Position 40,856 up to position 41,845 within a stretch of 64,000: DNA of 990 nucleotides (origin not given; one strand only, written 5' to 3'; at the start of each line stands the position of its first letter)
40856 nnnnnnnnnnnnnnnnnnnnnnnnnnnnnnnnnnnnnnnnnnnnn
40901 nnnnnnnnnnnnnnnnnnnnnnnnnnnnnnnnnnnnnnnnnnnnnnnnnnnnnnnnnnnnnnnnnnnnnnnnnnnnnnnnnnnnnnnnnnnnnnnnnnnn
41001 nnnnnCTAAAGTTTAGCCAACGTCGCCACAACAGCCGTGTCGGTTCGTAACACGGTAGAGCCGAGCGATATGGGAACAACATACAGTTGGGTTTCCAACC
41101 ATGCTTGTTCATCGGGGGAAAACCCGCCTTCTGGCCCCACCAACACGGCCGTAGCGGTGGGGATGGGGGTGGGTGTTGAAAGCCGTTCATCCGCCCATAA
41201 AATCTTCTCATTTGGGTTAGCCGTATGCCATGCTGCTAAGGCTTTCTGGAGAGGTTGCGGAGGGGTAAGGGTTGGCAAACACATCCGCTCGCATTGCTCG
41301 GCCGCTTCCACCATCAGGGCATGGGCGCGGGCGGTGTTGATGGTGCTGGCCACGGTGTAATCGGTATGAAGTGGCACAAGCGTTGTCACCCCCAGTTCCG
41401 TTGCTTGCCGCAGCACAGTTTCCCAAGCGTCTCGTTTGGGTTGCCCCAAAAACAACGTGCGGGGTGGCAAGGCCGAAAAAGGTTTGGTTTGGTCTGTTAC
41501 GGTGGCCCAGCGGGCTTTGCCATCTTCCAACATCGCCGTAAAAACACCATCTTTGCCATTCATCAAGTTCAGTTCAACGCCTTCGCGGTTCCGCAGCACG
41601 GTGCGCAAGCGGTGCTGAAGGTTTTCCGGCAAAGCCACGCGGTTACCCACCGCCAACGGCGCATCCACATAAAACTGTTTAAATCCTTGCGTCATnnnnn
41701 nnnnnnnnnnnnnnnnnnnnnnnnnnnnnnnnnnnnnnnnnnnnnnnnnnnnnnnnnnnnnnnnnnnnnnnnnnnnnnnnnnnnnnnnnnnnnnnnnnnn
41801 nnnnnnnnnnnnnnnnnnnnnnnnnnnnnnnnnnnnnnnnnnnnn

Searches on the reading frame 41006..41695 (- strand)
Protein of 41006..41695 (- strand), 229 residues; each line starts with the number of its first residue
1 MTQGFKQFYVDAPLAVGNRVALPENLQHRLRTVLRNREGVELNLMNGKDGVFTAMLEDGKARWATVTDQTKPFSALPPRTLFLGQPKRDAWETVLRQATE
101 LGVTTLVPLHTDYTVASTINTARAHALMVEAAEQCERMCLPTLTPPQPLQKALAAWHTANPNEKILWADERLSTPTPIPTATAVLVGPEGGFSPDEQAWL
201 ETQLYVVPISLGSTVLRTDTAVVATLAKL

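Call 15: search_protein_families(library=pfam, proteins=[window:41006-41695:-], max_evalue=0.001)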
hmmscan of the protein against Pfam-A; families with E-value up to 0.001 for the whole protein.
window:41006-41695:- (229 aa): 1 family
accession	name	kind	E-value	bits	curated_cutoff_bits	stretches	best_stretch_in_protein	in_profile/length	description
PF04452.19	Methyltrans_RNA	-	2.3e-32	112.3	23.9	1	78-228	6-163/165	RNA methyltransferase domain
